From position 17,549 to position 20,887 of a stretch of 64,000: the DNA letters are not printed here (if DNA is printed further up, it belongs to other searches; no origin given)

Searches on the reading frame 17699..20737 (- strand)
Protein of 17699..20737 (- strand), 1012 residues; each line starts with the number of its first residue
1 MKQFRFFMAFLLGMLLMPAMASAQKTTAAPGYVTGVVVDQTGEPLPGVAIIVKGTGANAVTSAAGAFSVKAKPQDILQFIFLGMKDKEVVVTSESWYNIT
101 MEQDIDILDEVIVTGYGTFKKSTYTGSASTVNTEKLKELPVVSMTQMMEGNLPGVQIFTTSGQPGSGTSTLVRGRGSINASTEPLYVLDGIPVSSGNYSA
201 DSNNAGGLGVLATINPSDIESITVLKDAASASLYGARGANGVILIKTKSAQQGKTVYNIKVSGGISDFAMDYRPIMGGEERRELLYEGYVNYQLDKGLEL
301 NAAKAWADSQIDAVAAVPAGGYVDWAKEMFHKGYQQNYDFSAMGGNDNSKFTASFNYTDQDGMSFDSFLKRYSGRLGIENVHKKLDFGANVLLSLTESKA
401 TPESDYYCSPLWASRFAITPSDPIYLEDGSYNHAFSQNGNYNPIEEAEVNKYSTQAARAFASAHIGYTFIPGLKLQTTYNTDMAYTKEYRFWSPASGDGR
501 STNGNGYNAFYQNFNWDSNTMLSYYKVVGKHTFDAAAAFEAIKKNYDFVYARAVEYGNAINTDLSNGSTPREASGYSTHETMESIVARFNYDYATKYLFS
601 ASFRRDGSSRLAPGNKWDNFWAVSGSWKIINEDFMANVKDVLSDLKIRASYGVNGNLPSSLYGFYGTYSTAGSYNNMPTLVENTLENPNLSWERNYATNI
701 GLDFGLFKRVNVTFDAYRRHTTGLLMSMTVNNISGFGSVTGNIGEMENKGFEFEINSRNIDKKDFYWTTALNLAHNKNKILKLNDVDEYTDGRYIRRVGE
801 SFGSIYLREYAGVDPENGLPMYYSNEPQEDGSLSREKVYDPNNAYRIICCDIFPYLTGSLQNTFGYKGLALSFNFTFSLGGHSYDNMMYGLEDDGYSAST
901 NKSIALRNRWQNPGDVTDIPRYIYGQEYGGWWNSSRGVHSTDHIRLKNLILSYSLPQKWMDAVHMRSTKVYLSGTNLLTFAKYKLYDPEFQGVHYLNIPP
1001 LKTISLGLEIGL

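Call 47: search_protein_families(library=pfam, proteins=[window:17699-20737:-])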
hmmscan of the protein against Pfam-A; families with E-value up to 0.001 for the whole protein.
window:17699-20737:- (1012 aa): 3 families
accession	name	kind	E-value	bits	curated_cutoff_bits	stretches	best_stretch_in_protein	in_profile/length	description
PF07715.20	Plug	-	3.9e-19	69.6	23.9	1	121-242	2-107/107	TonB-dependent Receptor Plug Domain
PF13715.12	CarbopepD_reg_2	-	3.7e-13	49.7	32.2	1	33-113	1-88/88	CarboxypepD_reg-like domain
PF13620.12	CarboxypepD_reg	-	7.8e-07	29.8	32.3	1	33-73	2-46/82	Carboxypeptidase regulatory-like domain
